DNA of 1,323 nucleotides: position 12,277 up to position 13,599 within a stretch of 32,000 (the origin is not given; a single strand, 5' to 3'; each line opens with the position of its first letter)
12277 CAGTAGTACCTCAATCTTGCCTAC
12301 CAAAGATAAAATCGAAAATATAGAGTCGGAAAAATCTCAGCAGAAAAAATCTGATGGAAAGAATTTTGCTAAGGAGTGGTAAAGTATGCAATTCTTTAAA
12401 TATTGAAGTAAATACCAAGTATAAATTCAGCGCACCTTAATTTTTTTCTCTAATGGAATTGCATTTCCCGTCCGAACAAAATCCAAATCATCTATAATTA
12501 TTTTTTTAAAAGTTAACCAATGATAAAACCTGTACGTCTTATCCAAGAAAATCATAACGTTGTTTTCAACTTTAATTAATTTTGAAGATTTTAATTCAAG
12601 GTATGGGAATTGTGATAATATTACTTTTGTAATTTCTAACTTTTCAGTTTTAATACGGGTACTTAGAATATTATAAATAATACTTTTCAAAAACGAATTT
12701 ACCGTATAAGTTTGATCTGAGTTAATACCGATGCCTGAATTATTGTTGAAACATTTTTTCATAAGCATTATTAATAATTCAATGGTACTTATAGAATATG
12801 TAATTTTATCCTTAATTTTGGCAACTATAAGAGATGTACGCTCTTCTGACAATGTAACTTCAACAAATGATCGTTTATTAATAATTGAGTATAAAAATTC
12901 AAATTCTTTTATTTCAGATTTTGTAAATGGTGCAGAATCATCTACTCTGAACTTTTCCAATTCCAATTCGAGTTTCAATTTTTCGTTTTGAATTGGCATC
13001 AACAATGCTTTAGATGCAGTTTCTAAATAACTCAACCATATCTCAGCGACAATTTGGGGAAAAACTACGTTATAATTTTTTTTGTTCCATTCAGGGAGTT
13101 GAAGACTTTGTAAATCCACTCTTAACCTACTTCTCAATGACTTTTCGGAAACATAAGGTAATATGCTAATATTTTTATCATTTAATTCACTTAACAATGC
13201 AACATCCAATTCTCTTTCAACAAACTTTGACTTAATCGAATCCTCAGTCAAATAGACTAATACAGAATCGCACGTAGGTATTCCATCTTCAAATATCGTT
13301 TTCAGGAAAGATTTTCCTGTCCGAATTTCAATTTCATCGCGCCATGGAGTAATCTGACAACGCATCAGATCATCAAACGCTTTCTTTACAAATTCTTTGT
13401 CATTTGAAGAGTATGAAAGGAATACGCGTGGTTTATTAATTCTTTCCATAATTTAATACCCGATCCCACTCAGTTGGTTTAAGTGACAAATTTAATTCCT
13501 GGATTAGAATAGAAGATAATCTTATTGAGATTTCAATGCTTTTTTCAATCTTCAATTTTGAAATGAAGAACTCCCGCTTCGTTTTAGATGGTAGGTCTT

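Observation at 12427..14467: TIR-domain protein translationally coupled to a single-pass membrane protein: candidate undescribed defence operon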

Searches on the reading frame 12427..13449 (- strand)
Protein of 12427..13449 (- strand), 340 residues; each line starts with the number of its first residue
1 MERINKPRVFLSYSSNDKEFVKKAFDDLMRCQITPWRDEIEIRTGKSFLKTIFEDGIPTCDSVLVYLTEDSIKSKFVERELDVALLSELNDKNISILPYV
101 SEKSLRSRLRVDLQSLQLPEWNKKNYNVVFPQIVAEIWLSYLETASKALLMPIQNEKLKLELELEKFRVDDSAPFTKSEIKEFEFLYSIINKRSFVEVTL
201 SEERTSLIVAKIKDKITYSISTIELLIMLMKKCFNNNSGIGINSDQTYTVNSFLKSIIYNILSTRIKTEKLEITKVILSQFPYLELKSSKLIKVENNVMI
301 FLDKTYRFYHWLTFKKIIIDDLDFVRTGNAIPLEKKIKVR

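Call 3: search_protein_families(library=pfam, proteins=[window:12427-13449:-], max_evalue=1)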
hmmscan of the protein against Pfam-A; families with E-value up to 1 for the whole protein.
window:12427-13449:- (340 aa): 2 families
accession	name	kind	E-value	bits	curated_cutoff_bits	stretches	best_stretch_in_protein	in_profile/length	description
PF13676.11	TIR_2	-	6.5e-17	62.6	28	1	9-115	1-110/122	TIR domain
PF10137.14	CAP12-PCTIR_TIR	-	0.06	13.8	24.7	0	8-74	1-66/119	CAP12/Pycsar effector protein, TIR domain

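Call 4: search_protein_families(library=padloc, proteins=[window:12427-13449:-], max_evalue=1)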
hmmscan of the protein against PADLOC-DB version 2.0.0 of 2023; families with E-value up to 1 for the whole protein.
window:12427-13449:- (340 aa): 4 families
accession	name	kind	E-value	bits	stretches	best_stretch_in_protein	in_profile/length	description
PDLC05062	PDC-S66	-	8e-11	39.9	1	9-98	151-239/282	-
PDLC02012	SAVED5--SAVED_TIR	-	6.5e-10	36.7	1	7-97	13-103/404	-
PDLC00436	ThsB1|ThsB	-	1e-05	23.1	1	5-104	34-135/183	TIR-like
PDLC02013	SAVED5--SAVED_TIR_JAB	-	0.013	12.1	1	8-83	174-250/584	-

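Call 5: search_protein_families(library=ncbifam, proteins=[window:12427-13449:-], max_evalue=1)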
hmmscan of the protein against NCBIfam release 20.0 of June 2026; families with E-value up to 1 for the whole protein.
window:12427-13449:- (340 aa): 2 families
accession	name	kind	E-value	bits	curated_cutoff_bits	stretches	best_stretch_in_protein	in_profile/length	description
NF011939.0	PRK15410.1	equivalog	0.035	13.4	400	1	78-152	20-94/265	DgsA anti-repressor MtfA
NF041081.1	prot_lys_mtase_Arch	equivalog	0.59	10.2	200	0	240-300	70-130/142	protein-lysine N-methyltransferase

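Call 9: find_homologous_proteins(query=window:12427-13449:-)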
Query window:12427-13449:- (340 aa): 106 proteins with E <= 0.001 among 3578 candidates.
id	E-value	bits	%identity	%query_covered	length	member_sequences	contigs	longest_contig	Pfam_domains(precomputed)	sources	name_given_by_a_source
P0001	2.8e-212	722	100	100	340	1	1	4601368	PF13676.12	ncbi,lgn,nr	ncbi:MAG: toll/interleukin-1 receptor domain-containing protein [Ignavibacteriales bacterium]|nr:MAG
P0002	4.8e-105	370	54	95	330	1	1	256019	PF13676.12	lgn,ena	-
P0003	6.5e-103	363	52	95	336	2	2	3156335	PF13676.12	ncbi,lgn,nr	ncbi:MAG: toll/interleukin-1 receptor domain-containing protein [Ignavibacteriales bacterium]|nr:tol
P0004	1.1e-102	362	50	97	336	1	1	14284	PF13676.12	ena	-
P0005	7.5e-63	231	40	97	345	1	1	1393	PF01582.26,PF13676.12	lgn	-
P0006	1.7e-62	230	39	96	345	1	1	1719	PF13676.12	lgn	-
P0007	2.5e-62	229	38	96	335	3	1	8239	PF13676.12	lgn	-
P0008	8.2e-61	224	39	96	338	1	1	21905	PF13676.12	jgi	jgi:hypothetical protein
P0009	1.1e-60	224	39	88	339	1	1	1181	PF13676.12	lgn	-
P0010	4.7e-60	222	36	97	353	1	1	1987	PF13676.12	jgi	jgi:TIR domain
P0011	7.5e-60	221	50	60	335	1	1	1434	PF13676.12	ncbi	-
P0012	2.2e-59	220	39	99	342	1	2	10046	PF13676.12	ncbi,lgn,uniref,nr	ncbi:MAG: toll/interleukin-1 receptor domain-containing protein [Planctomycetes bacterium]|uniref:to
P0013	8.8e-59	218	37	99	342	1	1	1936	PF13676.12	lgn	-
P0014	9.6e-59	217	38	96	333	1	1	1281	PF13676.12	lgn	-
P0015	1.7e-58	217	40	95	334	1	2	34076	PF13676.12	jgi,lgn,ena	jgi:hypothetical protein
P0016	2.0e-58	216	37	92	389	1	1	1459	PF13676.12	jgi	jgi:hypothetical protein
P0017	6.7e-58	215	35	98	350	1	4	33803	PF13676.12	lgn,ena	-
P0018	6.9e-57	211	39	95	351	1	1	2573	PF13676.12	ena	-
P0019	7.3e-57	211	37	93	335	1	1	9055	PF13676.12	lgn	-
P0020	8.3e-57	211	37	96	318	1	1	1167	PF01582.26,PF13676.12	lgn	-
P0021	1.1e-56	211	52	56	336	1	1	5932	PF01582.26,PF13676.12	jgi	jgi:hypothetical protein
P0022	1.4e-56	210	55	56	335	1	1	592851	PF13676.12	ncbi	ncbi:MAG: toll/interleukin-1 receptor domain-containing protein [Calditrichia bacterium]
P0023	3.2e-56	209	49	58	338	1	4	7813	PF13676.12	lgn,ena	-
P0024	3.2e-56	209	37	95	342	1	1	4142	PF13676.12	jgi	-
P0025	4.7e-56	209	37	93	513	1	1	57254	PF13676.12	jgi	jgi:hypothetical protein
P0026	5.4e-56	208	34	94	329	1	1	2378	PF13676.12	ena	-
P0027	6.9e-56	208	35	92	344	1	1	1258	PF13676.12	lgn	-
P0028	7.1e-56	208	37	94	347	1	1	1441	PF13676.12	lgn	-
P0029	1.6e-55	207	36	95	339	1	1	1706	PF13676.12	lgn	-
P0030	2.2e-55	206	35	95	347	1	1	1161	PF13676.12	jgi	jgi:hypothetical protein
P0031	2.3e-55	206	37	97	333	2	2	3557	PF13676.12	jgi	jgi:hypothetical protein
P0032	2.6e-55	206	38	94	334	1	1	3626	PF13676.12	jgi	jgi:hypothetical protein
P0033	3.3e-55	206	38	92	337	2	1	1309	PF13676.12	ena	-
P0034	8.1e-55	205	45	67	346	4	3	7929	PF13676.12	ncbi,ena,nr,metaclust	ncbi:MAG: hypothetical protein A2X58_03650 [Nitrospirae bacterium GWC2_56_14]|nr:MAG: hypothetical p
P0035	1.0e-54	204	45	66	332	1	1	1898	PF13676.12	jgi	jgi:hypothetical protein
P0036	2.9e-54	203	36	95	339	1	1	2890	PF13676.12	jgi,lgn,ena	-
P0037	3.4e-54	203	33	96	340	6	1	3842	PF13676.12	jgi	jgi:hypothetical protein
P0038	3.6e-54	202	39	94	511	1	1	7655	PF13676.12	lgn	-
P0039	5.4e-54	202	53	56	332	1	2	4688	PF13676.12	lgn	-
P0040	7.9e-54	201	35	95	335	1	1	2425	PF13676.12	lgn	-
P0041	7.9e-54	201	37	93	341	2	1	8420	PF13676.12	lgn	-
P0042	8.5e-54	201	48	56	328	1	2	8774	PF13676.12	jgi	jgi:hypothetical protein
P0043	8.6e-54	201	42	66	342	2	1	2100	PF13676.12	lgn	-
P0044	9.5e-54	201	41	81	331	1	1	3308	PF13676.12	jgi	-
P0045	1.0e-53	201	46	65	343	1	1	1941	PF13676.12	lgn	-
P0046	1.1e-53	201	53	45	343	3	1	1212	PF13676.12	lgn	-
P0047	1.9e-53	200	38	94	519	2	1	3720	PF13676.12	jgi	jgi:hypothetical protein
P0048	2.0e-53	200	48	59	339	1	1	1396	PF13676.12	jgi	jgi:hypothetical protein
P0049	2.1e-53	200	37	94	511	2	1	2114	PF13676.12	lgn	-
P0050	3.6e-53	199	36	93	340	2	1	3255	PF13676.12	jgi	-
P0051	1.0e-52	198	48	56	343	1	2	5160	PF13676.12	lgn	-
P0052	1.0e-52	198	44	67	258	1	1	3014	PF13676.12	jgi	jgi:hypothetical protein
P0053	1.2e-52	197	41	66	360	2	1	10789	PF13676.12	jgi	jgi:hypothetical protein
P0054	1.4e-52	197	51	54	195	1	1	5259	PF01582.26,PF13676.12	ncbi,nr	ncbi:MAG: toll/interleukin-1 receptor domain-containing protein [Candidatus Electrothrix sp. GM3_4]|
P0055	1.4e-52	197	45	60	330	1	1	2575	PF13676.12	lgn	-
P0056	1.4e-52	197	35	93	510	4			PF13676.12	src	-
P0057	1.4e-52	197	34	99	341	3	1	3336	PF13676.12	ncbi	-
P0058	1.5e-52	197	47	60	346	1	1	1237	PF13676.12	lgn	-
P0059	1.5e-52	197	36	95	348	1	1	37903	PF13676.12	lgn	-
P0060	3.2e-52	196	36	96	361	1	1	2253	PF13676.12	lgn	-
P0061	5.7e-52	195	35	97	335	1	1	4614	PF13676.12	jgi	jgi:hypothetical protein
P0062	9.1e-52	195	38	94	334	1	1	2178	PF13676.12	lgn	-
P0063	9.6e-52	194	49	56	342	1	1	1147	PF13676.12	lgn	-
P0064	1.2e-51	194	35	94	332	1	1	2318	PF13676.12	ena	-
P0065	2.1e-51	193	35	95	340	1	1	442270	PF13676.12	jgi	jgi:TIR domain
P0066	2.6e-51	193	34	94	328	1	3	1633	PF13676.12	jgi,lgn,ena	-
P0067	4.8e-51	192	43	70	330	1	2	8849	PF13676.12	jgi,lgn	jgi:hypothetical protein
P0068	7.0e-51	192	46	56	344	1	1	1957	PF13676.12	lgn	-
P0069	9.8e-51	191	39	93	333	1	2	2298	PF13676.12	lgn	-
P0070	1.0e-50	191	47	60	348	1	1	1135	PF13676.12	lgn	-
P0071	1.2e-50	191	47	56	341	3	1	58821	PF13676.12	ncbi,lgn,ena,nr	ncbi:MAG TPA: toll/interleukin-1 receptor domain-containing protein [Pyrinomonadaceae bacterium]|nr:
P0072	1.9e-50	190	35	99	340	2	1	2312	PF01582.26,PF13676.12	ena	-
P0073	2.9e-50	190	36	95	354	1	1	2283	PF13676.12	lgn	-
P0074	3.9e-50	189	46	56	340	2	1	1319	PF13676.12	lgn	-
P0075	3.9e-50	189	38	83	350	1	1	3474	PF13676.12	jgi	jgi:hypothetical protein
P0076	5.2e-50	189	45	55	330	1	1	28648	PF13676.12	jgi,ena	-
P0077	5.9e-50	189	33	94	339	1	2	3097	PF13676.12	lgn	-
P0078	6.1e-50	189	35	93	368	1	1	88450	PF13676.12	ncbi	-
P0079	6.7e-50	188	36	96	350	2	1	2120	PF13676.12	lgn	-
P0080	9.9e-50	188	34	93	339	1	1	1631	PF13676.12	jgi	jgi:hypothetical protein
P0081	1.0e-49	188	45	54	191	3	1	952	PF13676.12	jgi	-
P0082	1.2e-49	188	52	41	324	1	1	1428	PF13676.12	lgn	-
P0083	1.4e-49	187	46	57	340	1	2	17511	PF13676.12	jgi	jgi:hypothetical protein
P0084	2.6e-49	186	40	68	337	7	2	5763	PF13676.12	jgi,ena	-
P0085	2.9e-49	186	32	94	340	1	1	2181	PF13676.12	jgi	jgi:hypothetical protein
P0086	3.5e-49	186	33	94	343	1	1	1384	PF13676.12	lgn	-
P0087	3.8e-49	186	33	94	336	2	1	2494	PF13676.12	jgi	jgi:hypothetical protein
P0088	6.3e-49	185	46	58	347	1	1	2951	PF13676.12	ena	-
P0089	8.0e-49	185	48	56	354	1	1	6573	PF13676.12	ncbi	-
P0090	2.0e-48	184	33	92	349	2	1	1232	PF13676.12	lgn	-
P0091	3.0e-48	183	35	94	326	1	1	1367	PF13676.12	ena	-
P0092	3.6e-48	183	43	56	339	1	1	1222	PF13676.12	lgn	-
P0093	4.5e-48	182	33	94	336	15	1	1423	PF13676.12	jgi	-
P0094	1.3e-47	181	35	95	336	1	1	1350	PF13676.12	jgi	jgi:hypothetical protein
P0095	1.9e-47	180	40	60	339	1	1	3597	PF13676.12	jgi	-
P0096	1.7e-46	177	53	41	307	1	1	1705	PF01582.26,PF13676.12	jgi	-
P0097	7.3e-46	175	53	41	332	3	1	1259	PF01582.26,PF13676.12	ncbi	-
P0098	2.8e-45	173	51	42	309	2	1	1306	PF13676.12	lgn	-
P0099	4.2e-45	173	33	93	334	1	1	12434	PF13676.12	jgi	jgi:hypothetical protein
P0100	1.3e-44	171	46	55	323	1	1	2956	PF13676.12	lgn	-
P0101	4.9e-44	169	49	42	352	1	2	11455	PF13676.12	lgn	-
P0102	4.3e-41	159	48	49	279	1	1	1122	PF13676.12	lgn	-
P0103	1.5e-40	158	48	49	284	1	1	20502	PF13676.12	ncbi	-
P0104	8.6e-19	86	38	41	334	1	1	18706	PF01582.26,PF13676.12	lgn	-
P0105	3.7e-8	51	42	27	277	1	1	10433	PF01582.26,PF13676.12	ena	-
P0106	1.1e-4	40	43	23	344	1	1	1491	PF13676.12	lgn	-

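Call 12: find_encoding_contigs(protein=P0003, flank=6000, max_places=3)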
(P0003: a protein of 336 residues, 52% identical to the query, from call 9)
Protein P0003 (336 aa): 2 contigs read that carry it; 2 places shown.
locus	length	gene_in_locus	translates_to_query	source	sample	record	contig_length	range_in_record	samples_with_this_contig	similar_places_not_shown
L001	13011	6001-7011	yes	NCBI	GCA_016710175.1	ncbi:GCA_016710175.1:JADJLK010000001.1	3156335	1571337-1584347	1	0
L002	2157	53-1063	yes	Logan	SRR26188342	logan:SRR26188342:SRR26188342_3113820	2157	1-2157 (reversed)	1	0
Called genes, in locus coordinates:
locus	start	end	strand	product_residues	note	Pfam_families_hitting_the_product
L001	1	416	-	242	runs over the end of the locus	PF00483:NTP_transferase, PF12804:NTP_transf_3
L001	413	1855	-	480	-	PF01636:APH (weak), PF22740:PapZ_C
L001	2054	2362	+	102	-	PF00829:Ribosomal_L21p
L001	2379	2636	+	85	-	PF01016:Ribosomal_L27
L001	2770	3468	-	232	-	-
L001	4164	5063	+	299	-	PF01555:N6_N4_Mtase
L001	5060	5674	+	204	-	PF09195:Endonuc-BglII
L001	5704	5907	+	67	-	-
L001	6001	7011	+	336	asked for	PF13676:TIR_2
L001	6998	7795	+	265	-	PF08937:ThsB_TIR (weak), PF13676:TIR_2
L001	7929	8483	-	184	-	-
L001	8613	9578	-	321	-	PF00056:Ldh_1_N, PF02866:Ldh_1_C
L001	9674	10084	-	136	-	PF13581:HATPase_c_2, PF02518:HATPase_c (weak)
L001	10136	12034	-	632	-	-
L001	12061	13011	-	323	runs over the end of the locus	PF00041:fn3 (faint)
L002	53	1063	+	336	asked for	PF13676:TIR_2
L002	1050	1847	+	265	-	PF08937:ThsB_TIR (weak), PF13676:TIR_2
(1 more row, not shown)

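Call 13: find_encoding_contigs(protein=P0002, flank=6000, max_places=3)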
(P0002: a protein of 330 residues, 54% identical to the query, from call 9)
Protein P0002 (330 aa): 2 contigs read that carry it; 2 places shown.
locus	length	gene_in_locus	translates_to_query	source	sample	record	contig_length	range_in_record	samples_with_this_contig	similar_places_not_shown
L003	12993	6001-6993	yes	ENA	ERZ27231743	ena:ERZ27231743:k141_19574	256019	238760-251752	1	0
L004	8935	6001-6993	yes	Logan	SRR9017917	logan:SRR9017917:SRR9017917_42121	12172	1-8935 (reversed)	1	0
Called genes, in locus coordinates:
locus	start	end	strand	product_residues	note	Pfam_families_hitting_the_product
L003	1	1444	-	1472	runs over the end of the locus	PF18962:Por_Secre_tail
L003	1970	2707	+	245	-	-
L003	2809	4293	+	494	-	-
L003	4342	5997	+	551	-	PF03602:Cons_hypoth95 (faint), PF01555:N6_N4_Mtase, PF04471:Mrr_cat (faint)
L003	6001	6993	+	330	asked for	PF13676:TIR_2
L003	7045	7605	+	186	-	-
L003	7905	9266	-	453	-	PF02812:ELFV_dehydrog_N, PF00208:ELFV_dehydrog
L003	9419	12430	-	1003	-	PF00072:Response_reg (faint), PF01326:PPDK_N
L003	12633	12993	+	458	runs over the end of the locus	PF01266:DAO, PF01593:Amino_oxidase, PF01946:Thi4 (weak), PF13450:NAD_binding_8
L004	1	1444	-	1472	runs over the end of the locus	PF18962:Por_Secre_tail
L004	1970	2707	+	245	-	-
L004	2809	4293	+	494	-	-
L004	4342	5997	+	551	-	PF03602:Cons_hypoth95 (faint), PF01555:N6_N4_Mtase, PF04471:Mrr_cat (faint)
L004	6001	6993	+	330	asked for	PF13676:TIR_2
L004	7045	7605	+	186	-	-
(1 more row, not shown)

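Call 14: find_encoding_contigs(protein=P0004, flank=6000, max_places=3)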
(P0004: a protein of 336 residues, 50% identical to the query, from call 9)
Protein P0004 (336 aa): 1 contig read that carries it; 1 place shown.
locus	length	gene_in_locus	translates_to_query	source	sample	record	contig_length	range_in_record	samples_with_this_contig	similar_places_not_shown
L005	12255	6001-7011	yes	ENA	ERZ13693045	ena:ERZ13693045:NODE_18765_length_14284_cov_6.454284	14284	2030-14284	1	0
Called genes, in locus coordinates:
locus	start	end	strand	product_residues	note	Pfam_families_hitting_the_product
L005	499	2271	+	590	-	PF13517:FG-GAP_3 (faint), PF25292:Beta-prop_CGLA (faint), PF13860:FlgD_ig (weak), PF18962:Por_Secre_tail (weak)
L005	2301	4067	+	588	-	PF18962:Por_Secre_tail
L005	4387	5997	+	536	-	PF01555:N6_N4_Mtase, PF04471:Mrr_cat (weak)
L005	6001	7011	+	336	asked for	PF13676:TIR_2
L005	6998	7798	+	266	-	PF08937:ThsB_TIR (weak), PF13676:TIR_2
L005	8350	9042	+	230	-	-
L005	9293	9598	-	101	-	-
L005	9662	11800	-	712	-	PF00999:Na_H_Exchanger, PF00582:Usp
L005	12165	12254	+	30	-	?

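Call 15: find_encoding_contigs(protein=P0022, flank=6000, max_places=2)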
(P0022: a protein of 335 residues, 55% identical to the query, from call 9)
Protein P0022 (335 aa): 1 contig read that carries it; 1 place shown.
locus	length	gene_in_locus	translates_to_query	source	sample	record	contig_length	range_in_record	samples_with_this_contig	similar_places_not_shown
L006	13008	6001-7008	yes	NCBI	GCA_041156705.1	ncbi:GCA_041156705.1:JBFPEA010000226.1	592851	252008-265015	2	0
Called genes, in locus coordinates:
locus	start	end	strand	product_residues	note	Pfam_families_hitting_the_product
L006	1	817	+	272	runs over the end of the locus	-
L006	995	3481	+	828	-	PF04670:Gtr1_RagA (faint), PF00025:Arf (weak), PF00071:Ras, PF08477:Roc, PF16095:COR-A, PF25497:COR-B, PF13676:TIR_2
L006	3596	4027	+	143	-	-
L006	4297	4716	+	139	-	-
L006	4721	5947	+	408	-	PF20215:DUF6575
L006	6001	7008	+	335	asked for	PF13676:TIR_2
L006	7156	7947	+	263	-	-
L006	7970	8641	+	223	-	-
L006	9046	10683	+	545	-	PF13676:TIR_2, PF20694:TRADD-like_N (weak)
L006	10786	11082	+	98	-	-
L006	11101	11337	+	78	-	-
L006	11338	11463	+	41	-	PF03592:Terminase_2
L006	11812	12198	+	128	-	-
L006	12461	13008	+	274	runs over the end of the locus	PF01578:Cytochrom_C_asm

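Call 16: find_encoding_contigs(protein=P0065, flank=6000, max_places=2)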
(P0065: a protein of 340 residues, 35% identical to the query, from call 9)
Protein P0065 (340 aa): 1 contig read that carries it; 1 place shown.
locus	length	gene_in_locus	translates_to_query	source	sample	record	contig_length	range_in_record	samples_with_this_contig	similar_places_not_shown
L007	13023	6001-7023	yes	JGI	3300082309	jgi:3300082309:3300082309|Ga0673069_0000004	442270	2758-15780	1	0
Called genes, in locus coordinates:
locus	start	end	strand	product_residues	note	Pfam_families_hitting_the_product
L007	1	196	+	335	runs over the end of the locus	PF00483:NTP_transferase, PF12804:NTP_transf_3, PF24894:Hexapep_GlmU (weak), PF25084:LbH_EIF2B, PF25087:GMPPB_C (weak)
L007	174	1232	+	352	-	PF01636:APH, PF02958:EcKL (weak), PF07914:DUF1679 (faint)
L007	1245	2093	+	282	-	-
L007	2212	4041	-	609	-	PF00664:ABC_membrane, PF00005:ABC_tran, PF02463:SMC_N (faint)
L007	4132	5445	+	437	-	PF01336:tRNA_anti-codon, PF00152:tRNA-synt_2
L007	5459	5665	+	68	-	PF01954:AF2212-like (weak)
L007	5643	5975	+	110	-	PF02452:PemK_toxin (weak)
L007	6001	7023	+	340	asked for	PF13676:TIR_2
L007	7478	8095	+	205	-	PF00041:fn3 (weak)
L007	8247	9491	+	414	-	PF00884:Sulfatase (faint), PF01663:Phosphodiest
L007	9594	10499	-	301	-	PF00149:Metallophos, PF12850:Metallophos_2 (faint)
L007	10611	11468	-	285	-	PF00149:Metallophos, PF12850:Metallophos_2 (weak)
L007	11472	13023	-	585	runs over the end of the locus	PF20695:UbiD_N, PF01977:UbiD, PF20696:UbiD_C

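Call 17: find_encoding_contigs(protein=P0015, flank=6000, max_places=2)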
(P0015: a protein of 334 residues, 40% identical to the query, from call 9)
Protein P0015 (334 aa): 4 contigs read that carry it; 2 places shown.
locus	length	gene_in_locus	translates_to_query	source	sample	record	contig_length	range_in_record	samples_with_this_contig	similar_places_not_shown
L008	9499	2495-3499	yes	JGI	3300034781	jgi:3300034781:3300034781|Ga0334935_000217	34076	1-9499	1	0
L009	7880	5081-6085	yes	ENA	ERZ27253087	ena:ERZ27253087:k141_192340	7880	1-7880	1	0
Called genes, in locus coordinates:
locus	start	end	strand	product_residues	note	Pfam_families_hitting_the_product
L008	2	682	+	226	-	?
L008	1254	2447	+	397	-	-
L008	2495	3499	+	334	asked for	PF13676:TIR_2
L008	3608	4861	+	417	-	PF04326:SLFN_AlbA_2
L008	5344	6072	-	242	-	PF07589:PEP_exosort_dom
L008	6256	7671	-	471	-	PF01979:Amidohydro_1, PF07969:Amidohydro_3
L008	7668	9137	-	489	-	PF01979:Amidohydro_1, PF07969:Amidohydro_3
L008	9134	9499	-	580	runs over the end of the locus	PF07969:Amidohydro_3, PF01979:Amidohydro_1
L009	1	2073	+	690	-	?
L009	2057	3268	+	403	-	PF05621:TniB (faint), PF13401:AAA_22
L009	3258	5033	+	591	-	PF06527:TniQ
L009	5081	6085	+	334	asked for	PF13676:TIR_2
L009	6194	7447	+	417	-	PF04326:SLFN_AlbA_2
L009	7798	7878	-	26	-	?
